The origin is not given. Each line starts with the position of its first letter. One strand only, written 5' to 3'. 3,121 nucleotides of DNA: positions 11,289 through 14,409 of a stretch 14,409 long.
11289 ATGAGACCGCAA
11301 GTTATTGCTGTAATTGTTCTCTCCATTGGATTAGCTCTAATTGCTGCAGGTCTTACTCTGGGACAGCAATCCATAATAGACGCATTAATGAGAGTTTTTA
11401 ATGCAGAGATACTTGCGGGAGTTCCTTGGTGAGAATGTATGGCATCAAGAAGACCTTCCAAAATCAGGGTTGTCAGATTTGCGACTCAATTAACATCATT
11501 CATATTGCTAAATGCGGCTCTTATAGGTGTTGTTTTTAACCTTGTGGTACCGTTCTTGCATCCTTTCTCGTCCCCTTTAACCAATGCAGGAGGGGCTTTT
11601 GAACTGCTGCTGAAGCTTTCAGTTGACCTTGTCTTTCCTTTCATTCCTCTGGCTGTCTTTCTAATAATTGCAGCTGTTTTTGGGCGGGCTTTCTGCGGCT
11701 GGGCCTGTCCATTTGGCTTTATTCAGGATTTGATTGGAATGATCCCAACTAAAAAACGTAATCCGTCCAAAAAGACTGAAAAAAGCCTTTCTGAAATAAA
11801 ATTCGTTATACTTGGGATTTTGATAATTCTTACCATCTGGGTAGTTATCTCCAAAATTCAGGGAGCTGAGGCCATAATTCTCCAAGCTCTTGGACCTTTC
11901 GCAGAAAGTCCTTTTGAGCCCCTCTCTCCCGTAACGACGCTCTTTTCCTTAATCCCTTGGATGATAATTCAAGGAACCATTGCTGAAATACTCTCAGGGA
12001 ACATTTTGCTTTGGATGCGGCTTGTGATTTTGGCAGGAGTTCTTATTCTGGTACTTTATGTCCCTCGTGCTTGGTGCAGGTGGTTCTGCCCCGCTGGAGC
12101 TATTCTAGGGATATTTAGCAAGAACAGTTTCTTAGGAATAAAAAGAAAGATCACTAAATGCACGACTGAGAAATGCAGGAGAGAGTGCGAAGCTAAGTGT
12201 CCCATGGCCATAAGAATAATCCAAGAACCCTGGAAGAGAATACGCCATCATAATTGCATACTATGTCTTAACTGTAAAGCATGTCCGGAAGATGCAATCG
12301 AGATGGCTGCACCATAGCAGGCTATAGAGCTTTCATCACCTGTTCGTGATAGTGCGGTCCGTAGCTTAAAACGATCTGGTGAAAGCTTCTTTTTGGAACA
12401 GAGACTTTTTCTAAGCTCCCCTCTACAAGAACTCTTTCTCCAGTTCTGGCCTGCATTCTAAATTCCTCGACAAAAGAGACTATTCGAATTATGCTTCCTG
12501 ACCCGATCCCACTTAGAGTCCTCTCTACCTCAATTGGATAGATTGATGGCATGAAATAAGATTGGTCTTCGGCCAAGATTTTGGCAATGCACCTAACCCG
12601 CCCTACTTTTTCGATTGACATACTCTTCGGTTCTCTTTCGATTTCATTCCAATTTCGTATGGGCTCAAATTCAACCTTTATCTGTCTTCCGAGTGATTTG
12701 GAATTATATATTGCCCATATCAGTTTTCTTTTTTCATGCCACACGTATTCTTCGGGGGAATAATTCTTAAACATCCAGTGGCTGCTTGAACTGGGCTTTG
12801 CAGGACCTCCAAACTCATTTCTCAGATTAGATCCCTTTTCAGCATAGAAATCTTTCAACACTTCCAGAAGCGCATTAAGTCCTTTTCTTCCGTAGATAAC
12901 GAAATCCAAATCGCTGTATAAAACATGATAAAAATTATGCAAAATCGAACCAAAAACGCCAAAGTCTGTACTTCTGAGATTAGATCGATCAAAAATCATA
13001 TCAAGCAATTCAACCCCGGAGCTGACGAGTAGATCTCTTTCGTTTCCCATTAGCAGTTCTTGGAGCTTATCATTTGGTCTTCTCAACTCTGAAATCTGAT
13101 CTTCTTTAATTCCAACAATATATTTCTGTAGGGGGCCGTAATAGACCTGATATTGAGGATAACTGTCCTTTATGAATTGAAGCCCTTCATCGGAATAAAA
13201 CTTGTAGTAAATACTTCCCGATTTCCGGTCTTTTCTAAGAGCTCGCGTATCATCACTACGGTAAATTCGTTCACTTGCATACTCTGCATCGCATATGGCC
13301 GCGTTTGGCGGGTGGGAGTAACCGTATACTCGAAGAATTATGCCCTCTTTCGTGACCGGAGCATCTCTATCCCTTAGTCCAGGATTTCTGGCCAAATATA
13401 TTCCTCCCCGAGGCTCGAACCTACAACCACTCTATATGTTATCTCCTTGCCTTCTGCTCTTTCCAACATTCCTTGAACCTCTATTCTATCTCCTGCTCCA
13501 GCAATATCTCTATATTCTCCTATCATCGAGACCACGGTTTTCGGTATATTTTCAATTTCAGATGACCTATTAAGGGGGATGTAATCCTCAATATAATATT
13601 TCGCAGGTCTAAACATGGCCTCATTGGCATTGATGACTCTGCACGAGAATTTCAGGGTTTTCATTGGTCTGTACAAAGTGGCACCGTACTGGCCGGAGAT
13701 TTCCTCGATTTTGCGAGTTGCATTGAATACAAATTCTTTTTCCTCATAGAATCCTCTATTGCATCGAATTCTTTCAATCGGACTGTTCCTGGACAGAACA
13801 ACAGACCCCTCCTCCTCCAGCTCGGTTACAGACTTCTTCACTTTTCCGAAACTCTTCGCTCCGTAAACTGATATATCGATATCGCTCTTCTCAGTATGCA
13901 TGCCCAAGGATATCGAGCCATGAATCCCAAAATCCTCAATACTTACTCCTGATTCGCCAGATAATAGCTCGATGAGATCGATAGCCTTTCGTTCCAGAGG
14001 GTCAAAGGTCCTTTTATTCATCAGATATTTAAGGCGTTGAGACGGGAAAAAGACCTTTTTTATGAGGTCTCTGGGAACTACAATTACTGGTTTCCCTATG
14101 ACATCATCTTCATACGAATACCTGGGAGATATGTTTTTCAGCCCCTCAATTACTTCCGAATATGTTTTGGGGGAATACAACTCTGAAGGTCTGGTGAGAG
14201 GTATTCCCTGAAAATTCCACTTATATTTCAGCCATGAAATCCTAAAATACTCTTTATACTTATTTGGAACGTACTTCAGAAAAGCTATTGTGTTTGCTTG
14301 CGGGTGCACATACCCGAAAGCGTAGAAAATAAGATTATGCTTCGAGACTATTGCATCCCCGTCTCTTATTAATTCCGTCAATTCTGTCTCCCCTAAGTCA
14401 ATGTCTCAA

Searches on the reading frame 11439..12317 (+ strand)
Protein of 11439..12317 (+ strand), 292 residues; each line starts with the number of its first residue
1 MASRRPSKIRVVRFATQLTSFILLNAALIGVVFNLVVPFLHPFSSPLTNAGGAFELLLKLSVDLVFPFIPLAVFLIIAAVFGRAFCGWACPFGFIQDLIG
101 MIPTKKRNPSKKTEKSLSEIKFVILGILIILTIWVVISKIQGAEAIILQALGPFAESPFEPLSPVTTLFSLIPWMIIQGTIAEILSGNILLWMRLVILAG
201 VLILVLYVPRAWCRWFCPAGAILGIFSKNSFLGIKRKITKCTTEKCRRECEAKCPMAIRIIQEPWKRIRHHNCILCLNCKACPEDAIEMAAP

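Call 7: search_protein_families(library=pfam, proteins=[window:11439-12317:+], max_evalue=0.001)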
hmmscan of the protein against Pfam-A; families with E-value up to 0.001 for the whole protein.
window:11439-12317:+ (292 aa): 1 family
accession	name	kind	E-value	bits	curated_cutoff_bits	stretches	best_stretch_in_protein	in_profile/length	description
PF12801.12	Fer4_5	-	2.6e-19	69.4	22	2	66-108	4-46/48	4Fe-4S binding domain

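Call 90: search_protein_families(library=ncbifam, proteins=[window:11439-12317:+], max_evalue=0.001)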
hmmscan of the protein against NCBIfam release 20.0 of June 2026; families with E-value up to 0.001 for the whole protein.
window:11439-12317:+ (292 aa): 4 families
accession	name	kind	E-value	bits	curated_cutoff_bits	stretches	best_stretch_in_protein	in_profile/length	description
TIGR02163.1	napH_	subfamily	1.9e-17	63.6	213.05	2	195-289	156-253/255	NapH/MauN family ferredoxin-type protein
NF007013.0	PRK09477.1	equivalog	3.2e-16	59.3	234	2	195-289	178-276/286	quinol dehydrogenase ferredoxin subunit NapH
NF046105.1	TransRegNosR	equivalog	2.4e-10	39.4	1000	2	72-131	486-550/680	transcriptional regulator NosR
TIGR02745.1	ccoG_rdxA_fixG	equivalog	1.2e-05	24.5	316.7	1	66-143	58-136/435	cytochrome c oxidase accessory protein CcoG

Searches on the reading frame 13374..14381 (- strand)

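Call 56: search_protein_families(library=pfam, proteins=[window:13374-14381:-], max_evalue=0.01)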
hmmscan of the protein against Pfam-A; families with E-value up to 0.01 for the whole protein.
window:13374-14381:- (335 aa): 2 families
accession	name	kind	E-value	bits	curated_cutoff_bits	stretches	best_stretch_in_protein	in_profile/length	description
PF01909.29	NTP_transf_2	-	9.1e-06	26.4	21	1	148-199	14-65/93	Nucleotidyltransferase domain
PF18765.7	Polbeta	-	0.00037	21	26.9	1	148-192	13-55/93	Polymerase beta, Nucleotidyltransferase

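Call 90: search_protein_families(library=ncbifam, proteins=[window:13374-14381:-], max_evalue=0.001)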
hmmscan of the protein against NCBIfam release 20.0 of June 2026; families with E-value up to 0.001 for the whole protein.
window:13374-14381:- (335 aa): 0 families
